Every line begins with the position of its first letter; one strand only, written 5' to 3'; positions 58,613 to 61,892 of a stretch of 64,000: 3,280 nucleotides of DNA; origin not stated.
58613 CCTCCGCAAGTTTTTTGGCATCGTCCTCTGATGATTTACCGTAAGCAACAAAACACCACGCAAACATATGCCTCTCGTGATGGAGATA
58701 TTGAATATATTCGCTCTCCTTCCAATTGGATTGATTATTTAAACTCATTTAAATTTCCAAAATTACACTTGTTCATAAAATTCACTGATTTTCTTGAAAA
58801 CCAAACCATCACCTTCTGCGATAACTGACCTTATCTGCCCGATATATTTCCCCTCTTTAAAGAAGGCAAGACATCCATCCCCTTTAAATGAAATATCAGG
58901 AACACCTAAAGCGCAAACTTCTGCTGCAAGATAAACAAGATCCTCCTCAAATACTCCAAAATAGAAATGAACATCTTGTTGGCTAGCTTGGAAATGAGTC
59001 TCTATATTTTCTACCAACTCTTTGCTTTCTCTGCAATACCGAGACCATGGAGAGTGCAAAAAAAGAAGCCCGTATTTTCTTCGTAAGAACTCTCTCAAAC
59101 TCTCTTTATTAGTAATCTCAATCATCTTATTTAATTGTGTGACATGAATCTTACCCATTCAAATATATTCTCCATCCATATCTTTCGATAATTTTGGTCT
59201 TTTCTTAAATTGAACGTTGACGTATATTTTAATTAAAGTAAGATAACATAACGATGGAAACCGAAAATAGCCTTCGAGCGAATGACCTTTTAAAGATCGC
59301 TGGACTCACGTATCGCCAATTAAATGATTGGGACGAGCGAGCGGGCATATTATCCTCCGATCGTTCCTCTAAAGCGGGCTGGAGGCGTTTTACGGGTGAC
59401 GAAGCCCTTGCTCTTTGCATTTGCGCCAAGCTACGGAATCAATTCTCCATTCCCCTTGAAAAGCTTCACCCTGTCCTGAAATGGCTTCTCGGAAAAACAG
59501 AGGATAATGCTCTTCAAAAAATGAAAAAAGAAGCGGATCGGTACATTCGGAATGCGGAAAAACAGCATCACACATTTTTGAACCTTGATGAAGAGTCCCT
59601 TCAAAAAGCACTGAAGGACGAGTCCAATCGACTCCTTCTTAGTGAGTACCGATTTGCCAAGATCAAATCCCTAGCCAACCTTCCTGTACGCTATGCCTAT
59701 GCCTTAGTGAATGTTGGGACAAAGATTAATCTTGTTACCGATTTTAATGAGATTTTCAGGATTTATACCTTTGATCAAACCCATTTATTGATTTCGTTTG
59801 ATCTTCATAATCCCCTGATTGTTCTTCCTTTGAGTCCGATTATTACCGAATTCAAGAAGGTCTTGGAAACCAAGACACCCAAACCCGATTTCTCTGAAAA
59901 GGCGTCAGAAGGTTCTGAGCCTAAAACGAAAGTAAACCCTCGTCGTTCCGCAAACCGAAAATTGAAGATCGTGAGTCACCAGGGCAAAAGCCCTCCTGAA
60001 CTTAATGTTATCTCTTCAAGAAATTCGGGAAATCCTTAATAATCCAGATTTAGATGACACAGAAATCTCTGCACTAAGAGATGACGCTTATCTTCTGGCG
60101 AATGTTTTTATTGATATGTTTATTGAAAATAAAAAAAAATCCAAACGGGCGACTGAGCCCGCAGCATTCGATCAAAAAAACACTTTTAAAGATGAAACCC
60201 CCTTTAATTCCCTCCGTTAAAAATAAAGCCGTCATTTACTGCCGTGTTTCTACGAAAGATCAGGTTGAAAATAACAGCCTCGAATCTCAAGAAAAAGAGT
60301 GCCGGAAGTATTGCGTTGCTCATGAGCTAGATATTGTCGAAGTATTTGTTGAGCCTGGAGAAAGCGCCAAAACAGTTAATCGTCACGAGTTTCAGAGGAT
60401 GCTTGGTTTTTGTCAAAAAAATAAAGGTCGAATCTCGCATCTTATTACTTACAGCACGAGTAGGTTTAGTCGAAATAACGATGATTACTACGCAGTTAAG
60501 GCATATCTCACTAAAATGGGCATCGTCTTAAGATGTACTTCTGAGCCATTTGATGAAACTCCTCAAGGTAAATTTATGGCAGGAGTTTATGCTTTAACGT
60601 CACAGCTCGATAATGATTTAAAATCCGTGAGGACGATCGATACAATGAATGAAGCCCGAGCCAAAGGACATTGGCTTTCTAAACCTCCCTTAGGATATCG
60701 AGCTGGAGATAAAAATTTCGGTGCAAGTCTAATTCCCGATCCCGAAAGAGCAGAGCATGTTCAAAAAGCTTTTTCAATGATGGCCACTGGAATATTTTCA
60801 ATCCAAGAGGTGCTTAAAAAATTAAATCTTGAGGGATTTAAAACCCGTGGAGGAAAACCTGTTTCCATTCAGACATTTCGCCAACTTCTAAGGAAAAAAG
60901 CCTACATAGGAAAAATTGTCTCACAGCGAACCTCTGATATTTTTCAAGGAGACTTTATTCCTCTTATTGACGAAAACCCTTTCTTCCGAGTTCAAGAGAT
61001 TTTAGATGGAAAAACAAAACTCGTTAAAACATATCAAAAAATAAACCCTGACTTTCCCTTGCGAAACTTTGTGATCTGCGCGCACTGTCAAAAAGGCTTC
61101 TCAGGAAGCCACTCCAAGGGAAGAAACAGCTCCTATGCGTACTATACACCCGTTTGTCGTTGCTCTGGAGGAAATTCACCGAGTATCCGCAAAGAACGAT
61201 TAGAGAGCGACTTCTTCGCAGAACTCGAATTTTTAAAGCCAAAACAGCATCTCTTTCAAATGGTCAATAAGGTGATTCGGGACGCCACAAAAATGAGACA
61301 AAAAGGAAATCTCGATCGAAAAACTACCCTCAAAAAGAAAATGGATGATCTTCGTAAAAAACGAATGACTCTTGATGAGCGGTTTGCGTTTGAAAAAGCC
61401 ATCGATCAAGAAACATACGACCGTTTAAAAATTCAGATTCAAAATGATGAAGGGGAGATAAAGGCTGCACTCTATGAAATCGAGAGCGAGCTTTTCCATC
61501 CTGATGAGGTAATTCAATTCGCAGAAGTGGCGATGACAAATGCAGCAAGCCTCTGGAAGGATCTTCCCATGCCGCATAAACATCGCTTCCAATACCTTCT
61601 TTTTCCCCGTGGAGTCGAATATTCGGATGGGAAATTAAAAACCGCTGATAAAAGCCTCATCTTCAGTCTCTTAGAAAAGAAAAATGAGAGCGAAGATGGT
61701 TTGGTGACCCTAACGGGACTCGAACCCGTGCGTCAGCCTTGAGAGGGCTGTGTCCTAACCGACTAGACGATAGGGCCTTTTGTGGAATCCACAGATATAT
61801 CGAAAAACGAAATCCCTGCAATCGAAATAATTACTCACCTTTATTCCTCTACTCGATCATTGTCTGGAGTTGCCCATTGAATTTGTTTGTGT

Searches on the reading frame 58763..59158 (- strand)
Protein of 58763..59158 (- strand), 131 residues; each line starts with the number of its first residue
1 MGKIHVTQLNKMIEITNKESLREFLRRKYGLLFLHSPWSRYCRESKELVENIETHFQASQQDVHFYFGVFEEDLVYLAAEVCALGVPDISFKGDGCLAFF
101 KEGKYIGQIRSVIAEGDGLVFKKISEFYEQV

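Call 3: search_protein_families(library=pfam, proteins=[window:58763-59158:-], max_evalue=0.1)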
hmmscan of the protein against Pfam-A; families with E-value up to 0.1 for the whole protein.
window:58763-59158:- (131 aa): 0 families

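Call 4: search_protein_families(library=padloc, proteins=[window:58763-59158:-], max_evalue=0.1)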
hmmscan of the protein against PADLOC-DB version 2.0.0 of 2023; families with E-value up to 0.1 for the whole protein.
window:58763-59158:- (131 aa): 0 families

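Call 5: search_protein_families(library=ncbifam, proteins=[window:58763-59158:-], max_evalue=1)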
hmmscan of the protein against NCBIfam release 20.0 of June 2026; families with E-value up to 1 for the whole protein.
window:58763-59158:- (131 aa): 0 families

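Call 6: search_protein_families(library=phrogs, proteins=[window:58763-59158:-], max_evalue=1)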
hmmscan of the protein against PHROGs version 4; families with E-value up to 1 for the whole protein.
window:58763-59158:- (131 aa): 1 family
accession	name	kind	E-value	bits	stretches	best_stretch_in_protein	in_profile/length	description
phrog_23661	-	unknown function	0.25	11.3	1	38-82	27-71/385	-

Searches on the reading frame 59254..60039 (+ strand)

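Call 3: search_protein_families(library=pfam, proteins=[window:59254-60039:+], max_evalue=0.1)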
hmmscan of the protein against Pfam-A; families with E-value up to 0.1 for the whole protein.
window:59254-60039:+ (261 aa): 1 family
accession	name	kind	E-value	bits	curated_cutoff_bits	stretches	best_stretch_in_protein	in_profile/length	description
PF13411.12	MerR_1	-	4.4e-05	23.9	21.6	1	9-71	3-62/69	MerR HTH family regulatory protein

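Call 4: search_protein_families(library=padloc, proteins=[window:59254-60039:+], max_evalue=0.1)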
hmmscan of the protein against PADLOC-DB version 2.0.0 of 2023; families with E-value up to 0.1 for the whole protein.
window:59254-60039:+ (261 aa): 0 families

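Call 5: search_protein_families(library=ncbifam, proteins=[window:59254-60039:+], max_evalue=1)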
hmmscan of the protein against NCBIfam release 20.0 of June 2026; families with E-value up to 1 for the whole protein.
window:59254-60039:+ (261 aa): 0 families

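Call 6: search_protein_families(library=phrogs, proteins=[window:59254-60039:+], max_evalue=1)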
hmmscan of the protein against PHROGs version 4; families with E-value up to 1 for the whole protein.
window:59254-60039:+ (261 aa): 0 families

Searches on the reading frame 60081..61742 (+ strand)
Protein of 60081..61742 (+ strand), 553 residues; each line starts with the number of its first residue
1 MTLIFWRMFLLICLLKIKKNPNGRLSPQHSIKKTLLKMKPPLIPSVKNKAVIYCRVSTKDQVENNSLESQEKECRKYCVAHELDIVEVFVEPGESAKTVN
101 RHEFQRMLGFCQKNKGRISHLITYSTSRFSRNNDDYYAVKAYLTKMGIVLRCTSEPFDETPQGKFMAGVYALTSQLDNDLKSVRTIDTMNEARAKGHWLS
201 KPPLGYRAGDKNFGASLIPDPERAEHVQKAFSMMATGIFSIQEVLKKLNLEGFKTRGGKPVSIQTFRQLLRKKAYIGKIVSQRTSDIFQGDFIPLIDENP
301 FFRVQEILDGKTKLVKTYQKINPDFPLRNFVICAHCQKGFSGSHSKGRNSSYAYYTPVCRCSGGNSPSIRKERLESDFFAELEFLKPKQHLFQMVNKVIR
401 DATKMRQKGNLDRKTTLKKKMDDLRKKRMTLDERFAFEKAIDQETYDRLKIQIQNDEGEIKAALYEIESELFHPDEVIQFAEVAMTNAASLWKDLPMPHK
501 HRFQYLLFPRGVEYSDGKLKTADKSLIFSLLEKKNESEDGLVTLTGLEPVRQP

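Call 3: search_protein_families(library=pfam, proteins=[window:60081-61742:+], max_evalue=0.1)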
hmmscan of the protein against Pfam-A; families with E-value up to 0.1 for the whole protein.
window:60081-61742:+ (553 aa): 5 families
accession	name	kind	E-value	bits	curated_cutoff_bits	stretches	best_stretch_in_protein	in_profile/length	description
PF00239.26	Resolvase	-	2.6e-30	105.8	23.3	1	50-198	1-145/145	Resolvase, N terminal domain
PF07508.19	Recombinase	-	8.5e-13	48.9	21.1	1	221-310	1-101/102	Recombinase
PF13408.12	Zn_ribbon_recom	-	1.7e-05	25.5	25.3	1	326-382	1-57/58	Recombinase zinc beta ribbon domain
PF13874.11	Nup54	-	0.036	14.5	30.5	1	412-477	65-129/140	Nucleoporin complex subunit 54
PF20552.4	HTH_62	-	0.08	13.4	27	0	235-274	32-71/72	Recombinase-like helix-turn-helix domain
